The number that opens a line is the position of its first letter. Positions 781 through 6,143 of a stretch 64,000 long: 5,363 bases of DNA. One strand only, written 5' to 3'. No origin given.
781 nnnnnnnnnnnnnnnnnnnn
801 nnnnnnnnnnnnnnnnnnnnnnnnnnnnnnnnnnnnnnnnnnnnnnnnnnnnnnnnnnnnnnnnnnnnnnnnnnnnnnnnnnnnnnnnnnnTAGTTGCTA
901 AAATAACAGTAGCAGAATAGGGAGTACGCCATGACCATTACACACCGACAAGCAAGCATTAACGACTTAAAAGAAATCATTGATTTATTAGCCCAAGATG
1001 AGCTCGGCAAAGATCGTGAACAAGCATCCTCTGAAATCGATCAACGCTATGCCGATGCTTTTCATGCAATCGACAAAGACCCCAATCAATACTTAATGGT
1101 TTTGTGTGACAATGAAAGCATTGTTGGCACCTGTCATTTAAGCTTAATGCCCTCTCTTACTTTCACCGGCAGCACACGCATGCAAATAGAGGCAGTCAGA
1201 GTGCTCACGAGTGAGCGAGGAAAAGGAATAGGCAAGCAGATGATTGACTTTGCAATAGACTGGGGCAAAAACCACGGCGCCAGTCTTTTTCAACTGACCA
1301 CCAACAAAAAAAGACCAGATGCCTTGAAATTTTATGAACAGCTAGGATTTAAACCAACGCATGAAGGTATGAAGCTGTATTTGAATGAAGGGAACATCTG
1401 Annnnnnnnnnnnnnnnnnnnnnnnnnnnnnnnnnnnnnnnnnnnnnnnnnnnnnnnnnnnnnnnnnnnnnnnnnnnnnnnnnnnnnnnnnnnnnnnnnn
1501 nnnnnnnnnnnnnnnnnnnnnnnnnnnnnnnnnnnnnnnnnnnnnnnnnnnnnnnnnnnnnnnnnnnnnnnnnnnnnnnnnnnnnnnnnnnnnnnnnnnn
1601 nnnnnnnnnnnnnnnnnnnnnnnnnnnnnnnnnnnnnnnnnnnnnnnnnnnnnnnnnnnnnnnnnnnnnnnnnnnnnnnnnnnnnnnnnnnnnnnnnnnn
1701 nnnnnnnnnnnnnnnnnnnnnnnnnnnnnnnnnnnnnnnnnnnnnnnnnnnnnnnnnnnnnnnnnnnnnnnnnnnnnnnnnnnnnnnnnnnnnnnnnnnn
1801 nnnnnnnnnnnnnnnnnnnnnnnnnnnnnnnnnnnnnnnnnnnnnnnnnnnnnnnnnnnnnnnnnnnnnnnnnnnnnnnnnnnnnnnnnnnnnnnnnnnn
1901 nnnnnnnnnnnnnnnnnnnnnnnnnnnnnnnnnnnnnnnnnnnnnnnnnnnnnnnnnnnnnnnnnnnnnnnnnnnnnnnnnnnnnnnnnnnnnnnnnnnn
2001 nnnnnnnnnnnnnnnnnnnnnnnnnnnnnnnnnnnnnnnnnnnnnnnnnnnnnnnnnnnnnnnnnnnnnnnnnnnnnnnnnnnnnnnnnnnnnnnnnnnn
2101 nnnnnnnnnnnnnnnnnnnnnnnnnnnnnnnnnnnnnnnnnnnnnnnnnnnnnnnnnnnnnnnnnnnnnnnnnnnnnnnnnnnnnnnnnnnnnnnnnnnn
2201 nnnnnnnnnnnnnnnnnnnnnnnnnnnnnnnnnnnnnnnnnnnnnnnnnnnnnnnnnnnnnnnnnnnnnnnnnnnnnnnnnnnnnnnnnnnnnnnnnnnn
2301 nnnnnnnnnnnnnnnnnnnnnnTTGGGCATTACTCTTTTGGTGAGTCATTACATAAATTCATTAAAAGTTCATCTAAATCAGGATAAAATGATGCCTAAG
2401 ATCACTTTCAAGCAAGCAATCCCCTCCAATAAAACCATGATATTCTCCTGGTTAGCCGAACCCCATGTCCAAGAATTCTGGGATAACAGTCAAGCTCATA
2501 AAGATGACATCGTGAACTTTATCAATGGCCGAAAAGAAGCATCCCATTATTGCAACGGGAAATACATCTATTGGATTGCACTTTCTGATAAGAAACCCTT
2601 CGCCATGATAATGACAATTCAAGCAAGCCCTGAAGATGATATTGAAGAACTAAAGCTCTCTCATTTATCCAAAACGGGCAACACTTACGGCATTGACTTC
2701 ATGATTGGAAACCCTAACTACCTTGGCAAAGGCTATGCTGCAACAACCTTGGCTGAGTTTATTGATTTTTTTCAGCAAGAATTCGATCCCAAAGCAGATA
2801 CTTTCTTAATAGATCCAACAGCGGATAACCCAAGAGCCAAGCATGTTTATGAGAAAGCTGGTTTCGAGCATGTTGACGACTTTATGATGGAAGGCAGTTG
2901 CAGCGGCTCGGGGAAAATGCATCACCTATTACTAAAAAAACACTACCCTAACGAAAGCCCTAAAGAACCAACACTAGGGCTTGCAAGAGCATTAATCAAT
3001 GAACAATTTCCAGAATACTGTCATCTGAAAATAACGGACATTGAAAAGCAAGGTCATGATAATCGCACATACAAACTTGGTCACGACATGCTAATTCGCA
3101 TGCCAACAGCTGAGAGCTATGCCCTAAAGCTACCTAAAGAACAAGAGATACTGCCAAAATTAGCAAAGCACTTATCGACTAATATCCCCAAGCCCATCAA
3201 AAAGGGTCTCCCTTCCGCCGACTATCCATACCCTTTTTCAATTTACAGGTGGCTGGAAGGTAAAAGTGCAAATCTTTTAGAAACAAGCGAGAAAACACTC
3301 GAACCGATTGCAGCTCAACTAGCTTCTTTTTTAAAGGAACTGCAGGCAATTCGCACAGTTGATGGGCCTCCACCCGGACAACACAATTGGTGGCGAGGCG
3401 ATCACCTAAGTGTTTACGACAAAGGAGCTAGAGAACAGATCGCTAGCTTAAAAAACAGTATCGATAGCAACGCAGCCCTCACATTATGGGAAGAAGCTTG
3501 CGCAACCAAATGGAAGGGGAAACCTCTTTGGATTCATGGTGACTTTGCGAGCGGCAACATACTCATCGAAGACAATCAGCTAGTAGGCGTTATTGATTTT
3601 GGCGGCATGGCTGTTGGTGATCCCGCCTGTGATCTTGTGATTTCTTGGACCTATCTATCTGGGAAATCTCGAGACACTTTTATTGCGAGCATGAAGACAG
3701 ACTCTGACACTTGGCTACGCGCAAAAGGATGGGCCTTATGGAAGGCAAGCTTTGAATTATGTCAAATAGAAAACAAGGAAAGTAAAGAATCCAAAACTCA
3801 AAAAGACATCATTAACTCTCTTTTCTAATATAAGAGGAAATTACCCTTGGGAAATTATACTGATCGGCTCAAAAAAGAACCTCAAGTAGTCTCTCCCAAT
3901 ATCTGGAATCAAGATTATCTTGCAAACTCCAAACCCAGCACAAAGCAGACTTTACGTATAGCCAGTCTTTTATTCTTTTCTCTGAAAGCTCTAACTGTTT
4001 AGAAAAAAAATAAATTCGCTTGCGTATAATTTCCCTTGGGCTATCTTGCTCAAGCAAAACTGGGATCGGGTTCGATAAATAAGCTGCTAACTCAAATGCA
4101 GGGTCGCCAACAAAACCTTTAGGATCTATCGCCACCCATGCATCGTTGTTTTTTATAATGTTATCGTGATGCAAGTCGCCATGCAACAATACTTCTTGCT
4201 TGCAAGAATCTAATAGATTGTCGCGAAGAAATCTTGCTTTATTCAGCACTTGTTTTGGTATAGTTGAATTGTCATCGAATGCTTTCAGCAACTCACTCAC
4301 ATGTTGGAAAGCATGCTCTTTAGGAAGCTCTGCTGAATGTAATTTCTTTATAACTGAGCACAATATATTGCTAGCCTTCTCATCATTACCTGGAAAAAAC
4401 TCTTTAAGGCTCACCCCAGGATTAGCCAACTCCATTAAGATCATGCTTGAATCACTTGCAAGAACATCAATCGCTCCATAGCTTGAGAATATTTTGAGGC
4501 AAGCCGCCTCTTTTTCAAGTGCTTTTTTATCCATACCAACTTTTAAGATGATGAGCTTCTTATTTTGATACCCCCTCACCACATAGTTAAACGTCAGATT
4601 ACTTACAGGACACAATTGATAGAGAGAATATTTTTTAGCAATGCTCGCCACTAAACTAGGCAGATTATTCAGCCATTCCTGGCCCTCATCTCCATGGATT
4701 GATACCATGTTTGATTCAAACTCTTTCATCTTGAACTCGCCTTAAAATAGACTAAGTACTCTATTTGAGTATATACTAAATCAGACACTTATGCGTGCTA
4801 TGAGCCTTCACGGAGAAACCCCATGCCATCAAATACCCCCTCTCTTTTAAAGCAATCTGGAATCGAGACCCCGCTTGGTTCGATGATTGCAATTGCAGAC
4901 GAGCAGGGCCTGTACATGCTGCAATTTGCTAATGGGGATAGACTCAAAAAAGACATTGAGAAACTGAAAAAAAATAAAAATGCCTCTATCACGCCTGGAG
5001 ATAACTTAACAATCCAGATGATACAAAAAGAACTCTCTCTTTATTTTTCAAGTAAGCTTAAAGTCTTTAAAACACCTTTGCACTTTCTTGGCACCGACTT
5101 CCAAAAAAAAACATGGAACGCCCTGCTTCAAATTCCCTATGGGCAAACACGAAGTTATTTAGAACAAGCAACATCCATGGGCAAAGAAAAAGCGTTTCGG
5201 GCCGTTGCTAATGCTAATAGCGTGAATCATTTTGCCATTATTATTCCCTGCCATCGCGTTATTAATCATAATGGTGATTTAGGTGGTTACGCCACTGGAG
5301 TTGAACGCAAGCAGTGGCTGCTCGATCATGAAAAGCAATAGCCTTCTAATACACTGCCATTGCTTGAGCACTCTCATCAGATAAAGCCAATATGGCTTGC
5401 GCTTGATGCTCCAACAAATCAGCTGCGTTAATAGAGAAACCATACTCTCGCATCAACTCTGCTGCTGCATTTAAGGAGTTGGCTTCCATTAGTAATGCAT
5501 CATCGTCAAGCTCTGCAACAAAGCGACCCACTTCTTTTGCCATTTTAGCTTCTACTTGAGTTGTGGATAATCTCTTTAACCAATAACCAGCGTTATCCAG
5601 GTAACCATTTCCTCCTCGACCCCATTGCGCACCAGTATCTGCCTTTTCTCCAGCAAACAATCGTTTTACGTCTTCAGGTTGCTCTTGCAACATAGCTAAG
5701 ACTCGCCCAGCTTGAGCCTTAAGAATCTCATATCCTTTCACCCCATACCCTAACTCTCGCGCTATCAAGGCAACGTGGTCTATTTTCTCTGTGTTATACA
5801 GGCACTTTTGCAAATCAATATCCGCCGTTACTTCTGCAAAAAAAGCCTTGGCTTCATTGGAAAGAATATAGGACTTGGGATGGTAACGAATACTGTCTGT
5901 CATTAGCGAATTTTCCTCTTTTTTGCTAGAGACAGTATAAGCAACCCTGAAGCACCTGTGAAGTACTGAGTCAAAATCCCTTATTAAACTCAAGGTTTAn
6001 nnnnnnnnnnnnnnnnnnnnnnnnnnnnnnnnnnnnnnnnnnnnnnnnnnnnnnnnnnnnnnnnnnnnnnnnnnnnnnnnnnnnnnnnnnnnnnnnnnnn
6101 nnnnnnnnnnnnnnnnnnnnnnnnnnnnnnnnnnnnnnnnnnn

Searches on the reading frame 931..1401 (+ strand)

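Call 60: search_protein_families(library=pfam, max_evalue=0.001, proteins=[window:931-1401:+])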
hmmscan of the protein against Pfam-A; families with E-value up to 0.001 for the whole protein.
window:931-1401:+ (156 aa): 7 families
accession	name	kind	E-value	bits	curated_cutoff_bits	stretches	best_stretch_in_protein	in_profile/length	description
PF00583.31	Acetyltransf_1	-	2.9e-18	66.7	20.7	1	37-140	17-116/116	Acetyltransferase (GNAT) family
PF13508.13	Acetyltransf_7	-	1.9e-12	47.8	27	1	52-142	2-84/84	Acetyltransferase (GNAT) domain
PF13673.13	Acetyltransf_10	-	4.4e-09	36.8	23.6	1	49-144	27-111/128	Acetyltransferase (GNAT) domain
PF13420.13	Acetyltransf_4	-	7.3e-06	26.5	24.3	1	9-143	5-137/155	Acetyltransferase (GNAT) domain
PF24553.2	Rv0428c_C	-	4.3e-05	23.7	27.2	1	83-145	159-220/224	Probable histone acetyltransferase Rv0428c C-terminal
PF13302.13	Acetyltransf_3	-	0.00016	22.8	25.4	1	6-141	5-138/138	Acetyltransferase (GNAT) domain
PF13527.13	Acetyltransf_9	-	0.00052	20.5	25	1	6-141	3-125/127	Acetyltransferase (GNAT) domain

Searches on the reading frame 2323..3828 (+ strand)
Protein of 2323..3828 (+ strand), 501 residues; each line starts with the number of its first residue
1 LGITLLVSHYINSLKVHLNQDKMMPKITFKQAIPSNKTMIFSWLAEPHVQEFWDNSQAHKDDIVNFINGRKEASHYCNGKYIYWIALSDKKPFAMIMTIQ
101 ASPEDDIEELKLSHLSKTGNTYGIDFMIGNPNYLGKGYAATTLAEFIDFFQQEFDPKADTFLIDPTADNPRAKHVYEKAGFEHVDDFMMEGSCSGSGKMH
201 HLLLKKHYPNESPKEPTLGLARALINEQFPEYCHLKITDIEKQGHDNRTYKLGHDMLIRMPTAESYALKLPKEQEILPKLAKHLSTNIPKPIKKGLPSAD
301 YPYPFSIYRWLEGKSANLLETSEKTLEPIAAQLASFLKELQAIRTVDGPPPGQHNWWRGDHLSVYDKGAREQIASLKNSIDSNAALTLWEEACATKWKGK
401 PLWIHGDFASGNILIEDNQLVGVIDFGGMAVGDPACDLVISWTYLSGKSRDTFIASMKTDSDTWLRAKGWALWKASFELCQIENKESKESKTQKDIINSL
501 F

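Call 60: search_protein_families(library=pfam, max_evalue=0.001, proteins=[window:2323-3828:+])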
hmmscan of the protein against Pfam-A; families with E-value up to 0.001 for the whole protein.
window:2323-3828:+ (501 aa): 4 families
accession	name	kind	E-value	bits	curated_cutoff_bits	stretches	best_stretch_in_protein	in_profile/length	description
PF01636.29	APH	-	6.9e-37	127.9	23.2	1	243-469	7-238/239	Phosphotransferase enzyme family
PF13523.12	Acetyltransf_8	-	5.3e-15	55.8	27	1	39-187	8-143/145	Acetyltransferase (GNAT) domain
PF13302.13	Acetyltransf_3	-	8.4e-09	36.7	25.4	1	39-182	14-138/138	Acetyltransferase (GNAT) domain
PF00583.31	Acetyltransf_1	-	4e-07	30.7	20.7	1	79-181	31-116/116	Acetyltransferase (GNAT) family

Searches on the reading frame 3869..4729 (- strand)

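Call 60: search_protein_families(library=pfam, max_evalue=0.001, proteins=[window:3869-4729:-])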
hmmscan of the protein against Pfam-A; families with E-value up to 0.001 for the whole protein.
window:3869-4729:- (286 aa): 3 families
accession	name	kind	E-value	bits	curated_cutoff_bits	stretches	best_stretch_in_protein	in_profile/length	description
PF04655.20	APH_6_hur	-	2.8e-32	112.5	27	1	61-271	30-251/252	Aminoglycoside/hydroxyurea antibiotic resistance kinase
PF01636.29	APH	-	5.6e-05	23.4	23.2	1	124-219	101-211/239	Phosphotransferase enzyme family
PF03881.20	Fructosamin_kin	-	0.0001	22.1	22.4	1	168-215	177-225/288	Fructosamine kinase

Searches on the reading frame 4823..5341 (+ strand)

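Call 60: search_protein_families(library=pfam, max_evalue=0.001, proteins=[window:4823-5341:+])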
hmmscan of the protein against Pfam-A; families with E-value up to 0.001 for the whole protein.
window:4823-5341:+ (172 aa): 2 families
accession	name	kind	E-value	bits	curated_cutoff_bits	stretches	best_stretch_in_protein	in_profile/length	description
PF01035.26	DNA_binding_1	-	8.4e-32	109.3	27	1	92-171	1-80/81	6-O-methylguanine DNA methyltransferase, DNA binding domain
PF02870.21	Methyltransf_1N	-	3.7e-06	27.8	21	1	14-87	6-70/71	6-O-methylguanine DNA methyltransferase, ribonuclease-like domain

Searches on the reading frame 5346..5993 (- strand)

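Call 60: search_protein_families(library=pfam, max_evalue=0.001, proteins=[window:5346-5993:-])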
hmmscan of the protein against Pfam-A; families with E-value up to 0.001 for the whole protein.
window:5346-5993:- (215 aa): 1 family
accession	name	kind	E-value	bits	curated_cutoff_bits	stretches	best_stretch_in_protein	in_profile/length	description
PF07862.16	Nif11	-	1.4e-07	32.1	23.8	1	47-83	5-41/48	Nif11 domain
